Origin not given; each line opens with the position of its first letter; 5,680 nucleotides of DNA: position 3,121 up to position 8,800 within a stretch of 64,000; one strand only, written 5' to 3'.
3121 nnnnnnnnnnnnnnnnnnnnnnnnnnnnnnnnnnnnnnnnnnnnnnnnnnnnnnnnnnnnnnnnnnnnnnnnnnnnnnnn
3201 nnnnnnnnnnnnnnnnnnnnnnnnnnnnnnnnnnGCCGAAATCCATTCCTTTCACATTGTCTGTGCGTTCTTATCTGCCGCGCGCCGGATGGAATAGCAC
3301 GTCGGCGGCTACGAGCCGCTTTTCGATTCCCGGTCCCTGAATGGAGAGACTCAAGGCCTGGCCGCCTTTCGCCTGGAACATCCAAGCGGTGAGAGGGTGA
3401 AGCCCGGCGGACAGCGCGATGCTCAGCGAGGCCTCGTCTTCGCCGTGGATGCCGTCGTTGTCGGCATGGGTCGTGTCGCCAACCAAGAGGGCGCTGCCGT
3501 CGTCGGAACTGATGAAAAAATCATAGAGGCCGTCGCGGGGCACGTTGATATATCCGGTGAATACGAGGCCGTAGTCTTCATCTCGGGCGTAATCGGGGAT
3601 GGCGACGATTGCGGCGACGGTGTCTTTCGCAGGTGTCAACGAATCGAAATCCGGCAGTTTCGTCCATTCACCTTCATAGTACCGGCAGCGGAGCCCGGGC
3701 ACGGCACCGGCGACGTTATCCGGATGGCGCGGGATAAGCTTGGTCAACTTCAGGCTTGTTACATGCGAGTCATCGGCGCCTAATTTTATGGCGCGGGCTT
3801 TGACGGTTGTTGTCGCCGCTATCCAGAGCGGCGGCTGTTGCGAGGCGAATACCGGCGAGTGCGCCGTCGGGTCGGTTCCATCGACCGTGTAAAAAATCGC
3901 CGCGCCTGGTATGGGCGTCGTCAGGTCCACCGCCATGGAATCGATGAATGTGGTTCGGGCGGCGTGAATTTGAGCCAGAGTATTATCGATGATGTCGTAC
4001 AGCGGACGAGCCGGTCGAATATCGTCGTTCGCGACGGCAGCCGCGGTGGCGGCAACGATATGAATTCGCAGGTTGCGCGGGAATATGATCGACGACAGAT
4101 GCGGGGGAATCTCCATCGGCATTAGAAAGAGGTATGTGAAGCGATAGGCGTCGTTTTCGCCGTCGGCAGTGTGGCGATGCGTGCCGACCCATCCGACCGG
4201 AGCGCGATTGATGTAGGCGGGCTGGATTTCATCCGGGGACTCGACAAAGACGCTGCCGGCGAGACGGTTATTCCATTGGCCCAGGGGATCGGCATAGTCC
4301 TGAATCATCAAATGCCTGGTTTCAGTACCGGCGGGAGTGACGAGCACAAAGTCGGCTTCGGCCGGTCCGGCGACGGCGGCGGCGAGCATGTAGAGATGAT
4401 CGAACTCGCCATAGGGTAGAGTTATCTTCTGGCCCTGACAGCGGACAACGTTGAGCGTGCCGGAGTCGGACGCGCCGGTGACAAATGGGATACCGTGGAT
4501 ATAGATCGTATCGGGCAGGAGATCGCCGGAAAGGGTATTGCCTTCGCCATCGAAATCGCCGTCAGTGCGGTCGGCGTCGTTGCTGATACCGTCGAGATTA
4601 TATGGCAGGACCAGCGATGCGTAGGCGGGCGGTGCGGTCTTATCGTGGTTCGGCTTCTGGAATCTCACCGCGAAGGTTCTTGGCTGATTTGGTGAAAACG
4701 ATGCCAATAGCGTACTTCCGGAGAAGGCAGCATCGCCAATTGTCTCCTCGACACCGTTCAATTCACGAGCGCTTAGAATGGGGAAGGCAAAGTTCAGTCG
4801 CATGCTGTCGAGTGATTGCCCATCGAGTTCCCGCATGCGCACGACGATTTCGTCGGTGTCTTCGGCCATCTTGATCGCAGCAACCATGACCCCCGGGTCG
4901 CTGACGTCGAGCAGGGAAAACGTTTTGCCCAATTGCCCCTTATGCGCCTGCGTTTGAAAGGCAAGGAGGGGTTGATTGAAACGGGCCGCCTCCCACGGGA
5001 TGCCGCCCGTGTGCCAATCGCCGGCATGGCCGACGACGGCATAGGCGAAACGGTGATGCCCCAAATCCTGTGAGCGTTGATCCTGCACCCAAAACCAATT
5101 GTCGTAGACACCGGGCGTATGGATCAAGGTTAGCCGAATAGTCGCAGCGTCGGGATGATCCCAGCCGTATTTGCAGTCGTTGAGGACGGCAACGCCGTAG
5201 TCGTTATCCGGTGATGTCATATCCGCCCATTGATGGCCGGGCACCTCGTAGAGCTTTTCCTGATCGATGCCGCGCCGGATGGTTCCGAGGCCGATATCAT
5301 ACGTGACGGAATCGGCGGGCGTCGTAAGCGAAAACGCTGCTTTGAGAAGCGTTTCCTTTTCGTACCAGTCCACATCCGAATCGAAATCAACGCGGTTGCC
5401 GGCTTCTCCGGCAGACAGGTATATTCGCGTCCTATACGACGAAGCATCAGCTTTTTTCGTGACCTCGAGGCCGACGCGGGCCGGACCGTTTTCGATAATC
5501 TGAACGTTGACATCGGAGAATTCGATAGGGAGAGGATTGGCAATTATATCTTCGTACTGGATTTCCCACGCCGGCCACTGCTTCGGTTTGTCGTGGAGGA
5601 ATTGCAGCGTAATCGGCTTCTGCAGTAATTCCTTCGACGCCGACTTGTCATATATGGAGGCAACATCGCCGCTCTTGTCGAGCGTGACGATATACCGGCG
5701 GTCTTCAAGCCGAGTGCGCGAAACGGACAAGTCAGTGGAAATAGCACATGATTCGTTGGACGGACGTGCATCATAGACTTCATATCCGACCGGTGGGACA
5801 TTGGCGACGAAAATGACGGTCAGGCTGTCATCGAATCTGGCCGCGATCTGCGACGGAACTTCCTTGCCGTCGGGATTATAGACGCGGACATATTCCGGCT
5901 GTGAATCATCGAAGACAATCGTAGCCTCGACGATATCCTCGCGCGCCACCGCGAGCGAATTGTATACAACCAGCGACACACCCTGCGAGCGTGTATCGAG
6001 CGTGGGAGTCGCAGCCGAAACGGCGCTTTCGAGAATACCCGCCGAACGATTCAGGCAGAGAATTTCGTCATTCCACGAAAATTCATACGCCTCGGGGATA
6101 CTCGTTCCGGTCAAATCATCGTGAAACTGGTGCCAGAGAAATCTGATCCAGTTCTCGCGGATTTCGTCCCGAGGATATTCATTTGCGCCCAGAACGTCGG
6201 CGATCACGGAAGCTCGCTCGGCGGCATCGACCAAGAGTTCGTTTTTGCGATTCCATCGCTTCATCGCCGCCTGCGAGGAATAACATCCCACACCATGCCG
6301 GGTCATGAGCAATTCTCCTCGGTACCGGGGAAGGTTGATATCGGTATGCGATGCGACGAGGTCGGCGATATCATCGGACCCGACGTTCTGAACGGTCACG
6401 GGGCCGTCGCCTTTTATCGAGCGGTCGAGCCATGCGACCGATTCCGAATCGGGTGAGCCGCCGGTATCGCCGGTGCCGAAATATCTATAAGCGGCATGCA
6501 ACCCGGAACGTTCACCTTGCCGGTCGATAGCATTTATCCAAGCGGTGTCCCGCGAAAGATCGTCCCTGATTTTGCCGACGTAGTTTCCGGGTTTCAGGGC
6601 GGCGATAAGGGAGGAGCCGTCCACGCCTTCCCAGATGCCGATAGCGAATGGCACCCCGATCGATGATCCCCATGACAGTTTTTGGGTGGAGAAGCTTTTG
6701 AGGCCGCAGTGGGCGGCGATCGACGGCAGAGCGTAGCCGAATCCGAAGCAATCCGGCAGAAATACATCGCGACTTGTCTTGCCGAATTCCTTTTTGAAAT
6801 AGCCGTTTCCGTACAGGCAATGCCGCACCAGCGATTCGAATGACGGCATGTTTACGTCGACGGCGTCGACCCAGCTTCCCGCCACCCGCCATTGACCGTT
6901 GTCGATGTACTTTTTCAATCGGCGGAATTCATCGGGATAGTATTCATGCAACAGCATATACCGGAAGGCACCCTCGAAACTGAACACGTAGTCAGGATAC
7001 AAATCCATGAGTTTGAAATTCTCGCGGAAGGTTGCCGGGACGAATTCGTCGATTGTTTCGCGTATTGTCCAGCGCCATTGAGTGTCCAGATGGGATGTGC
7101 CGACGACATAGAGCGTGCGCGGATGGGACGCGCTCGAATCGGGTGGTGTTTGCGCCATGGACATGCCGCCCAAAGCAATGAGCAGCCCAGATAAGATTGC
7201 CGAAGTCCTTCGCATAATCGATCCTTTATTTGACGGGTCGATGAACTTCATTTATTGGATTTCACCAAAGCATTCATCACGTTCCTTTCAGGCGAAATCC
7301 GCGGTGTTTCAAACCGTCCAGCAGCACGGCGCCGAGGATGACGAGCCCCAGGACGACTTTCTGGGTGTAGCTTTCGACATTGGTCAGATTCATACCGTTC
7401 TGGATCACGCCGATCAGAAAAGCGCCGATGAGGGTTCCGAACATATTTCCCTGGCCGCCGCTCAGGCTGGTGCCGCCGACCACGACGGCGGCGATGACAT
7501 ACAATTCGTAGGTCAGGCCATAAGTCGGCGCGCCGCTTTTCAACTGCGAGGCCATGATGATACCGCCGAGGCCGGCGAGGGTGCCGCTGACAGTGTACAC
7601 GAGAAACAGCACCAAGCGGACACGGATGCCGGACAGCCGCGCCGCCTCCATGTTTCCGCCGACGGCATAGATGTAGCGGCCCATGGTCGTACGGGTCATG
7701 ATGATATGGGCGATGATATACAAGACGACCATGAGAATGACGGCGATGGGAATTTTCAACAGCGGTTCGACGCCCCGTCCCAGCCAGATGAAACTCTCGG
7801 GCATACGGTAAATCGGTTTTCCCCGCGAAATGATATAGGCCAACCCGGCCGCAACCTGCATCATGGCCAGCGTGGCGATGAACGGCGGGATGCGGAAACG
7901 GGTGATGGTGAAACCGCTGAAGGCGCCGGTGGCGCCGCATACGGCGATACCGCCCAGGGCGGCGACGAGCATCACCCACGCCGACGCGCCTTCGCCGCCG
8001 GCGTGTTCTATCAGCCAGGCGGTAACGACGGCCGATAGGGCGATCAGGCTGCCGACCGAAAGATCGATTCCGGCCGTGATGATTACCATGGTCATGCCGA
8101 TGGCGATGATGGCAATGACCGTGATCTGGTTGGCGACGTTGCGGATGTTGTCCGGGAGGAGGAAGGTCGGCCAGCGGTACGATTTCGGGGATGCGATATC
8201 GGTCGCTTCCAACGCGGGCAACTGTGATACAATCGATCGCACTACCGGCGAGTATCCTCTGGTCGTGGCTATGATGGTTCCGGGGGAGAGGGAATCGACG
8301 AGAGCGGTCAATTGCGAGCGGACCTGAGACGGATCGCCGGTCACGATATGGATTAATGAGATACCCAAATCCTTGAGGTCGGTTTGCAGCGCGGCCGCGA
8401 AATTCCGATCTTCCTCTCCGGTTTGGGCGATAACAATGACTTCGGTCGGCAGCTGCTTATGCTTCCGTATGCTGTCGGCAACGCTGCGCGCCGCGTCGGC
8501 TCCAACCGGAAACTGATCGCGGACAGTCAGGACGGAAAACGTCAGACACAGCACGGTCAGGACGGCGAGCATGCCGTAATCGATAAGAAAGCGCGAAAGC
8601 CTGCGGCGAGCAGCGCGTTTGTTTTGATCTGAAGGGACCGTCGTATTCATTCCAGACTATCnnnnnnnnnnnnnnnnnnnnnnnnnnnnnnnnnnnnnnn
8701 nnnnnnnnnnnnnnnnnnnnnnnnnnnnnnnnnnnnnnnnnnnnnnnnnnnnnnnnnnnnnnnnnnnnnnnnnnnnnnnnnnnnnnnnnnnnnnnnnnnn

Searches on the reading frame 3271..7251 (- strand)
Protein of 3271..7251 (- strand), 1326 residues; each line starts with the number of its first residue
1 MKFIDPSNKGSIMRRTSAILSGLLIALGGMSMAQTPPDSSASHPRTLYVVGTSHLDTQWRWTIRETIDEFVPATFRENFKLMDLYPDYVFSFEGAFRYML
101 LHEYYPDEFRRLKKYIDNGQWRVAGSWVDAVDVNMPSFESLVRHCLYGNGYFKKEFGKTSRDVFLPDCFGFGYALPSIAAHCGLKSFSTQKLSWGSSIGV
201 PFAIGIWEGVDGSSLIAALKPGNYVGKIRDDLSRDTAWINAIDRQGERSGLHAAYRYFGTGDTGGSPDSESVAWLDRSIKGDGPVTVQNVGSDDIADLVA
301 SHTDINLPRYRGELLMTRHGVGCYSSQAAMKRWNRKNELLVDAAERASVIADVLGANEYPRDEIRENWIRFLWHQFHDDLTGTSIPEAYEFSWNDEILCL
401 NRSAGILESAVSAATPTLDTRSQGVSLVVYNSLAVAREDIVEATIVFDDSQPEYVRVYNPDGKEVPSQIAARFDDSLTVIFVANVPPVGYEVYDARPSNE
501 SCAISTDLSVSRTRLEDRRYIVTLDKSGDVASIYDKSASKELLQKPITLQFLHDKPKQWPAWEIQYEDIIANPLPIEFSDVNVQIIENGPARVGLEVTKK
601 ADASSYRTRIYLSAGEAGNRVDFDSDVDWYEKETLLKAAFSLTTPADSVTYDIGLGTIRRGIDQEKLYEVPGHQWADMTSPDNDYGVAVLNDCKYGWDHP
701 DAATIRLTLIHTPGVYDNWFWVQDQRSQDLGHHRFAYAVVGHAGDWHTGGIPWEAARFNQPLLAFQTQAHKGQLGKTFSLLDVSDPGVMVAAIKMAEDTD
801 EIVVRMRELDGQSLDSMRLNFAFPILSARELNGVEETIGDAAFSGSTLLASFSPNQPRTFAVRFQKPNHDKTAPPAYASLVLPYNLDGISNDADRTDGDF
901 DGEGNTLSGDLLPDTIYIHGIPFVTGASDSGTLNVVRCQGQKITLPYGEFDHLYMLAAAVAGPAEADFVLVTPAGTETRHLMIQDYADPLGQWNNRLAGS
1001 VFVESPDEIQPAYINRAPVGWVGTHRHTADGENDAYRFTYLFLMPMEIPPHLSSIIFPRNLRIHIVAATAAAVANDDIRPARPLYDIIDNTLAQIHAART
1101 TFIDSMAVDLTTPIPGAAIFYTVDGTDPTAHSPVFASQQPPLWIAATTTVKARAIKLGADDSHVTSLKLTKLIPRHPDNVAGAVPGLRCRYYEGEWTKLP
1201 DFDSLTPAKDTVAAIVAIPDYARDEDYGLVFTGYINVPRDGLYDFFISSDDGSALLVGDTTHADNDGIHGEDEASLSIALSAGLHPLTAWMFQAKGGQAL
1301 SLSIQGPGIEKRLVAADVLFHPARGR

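Call 43: search_protein_families(library=pfam, proteins=[window:3271-7251:-], max_evalue=0.00001)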
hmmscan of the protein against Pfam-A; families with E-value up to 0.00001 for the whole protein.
window:3271-7251:- (1326 aa): 7 families
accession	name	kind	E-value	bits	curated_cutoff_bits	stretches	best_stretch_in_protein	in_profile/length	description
PF01074.27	Glyco_hydro_38N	-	7.8e-44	150.5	25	1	47-277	2-233/270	Glycosyl hydrolases family 38 N-terminal domain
PF07748.19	Glyco_hydro_38C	-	3.1e-37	129.3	25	1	515-713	1-200/206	Glycosyl hydrolases family 38 C-terminal domain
PF09261.16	Alpha-mann_mid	-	5.4e-14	52.5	31.1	1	322-390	5-72/96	Alpha mannosidase middle domain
PF13290.12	CHB_HEX_C_1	-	9e-14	51.6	22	1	1101-1165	5-66/67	Chitobiase/beta-hexosaminidase C-terminal domain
PF13287.12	Fn3_assoc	-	1.7e-11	44.5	23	1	1108-1168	1-58/59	Fn3 associated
PF07691.17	PA14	-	1.2e-09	38.5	24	1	1185-1314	3-143/147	PA14 domain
PF17677.7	Glyco_hydro38C2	-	1.9e-08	34.7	22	1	788-859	2-71/72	Glycosyl hydrolases family 38 C-terminal beta sandwich domain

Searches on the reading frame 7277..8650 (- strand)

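Call 43: search_protein_families(library=pfam, proteins=[window:7277-8650:-], max_evalue=0.00001)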
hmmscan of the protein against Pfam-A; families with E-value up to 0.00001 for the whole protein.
window:7277-8650:- (457 aa): 1 family
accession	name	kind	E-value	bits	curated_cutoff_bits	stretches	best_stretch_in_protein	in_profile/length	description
PF02653.21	BPD_transp_2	-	7.1e-44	150.4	26.8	1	169-441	2-268/269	Branched-chain amino acid transport system / permease component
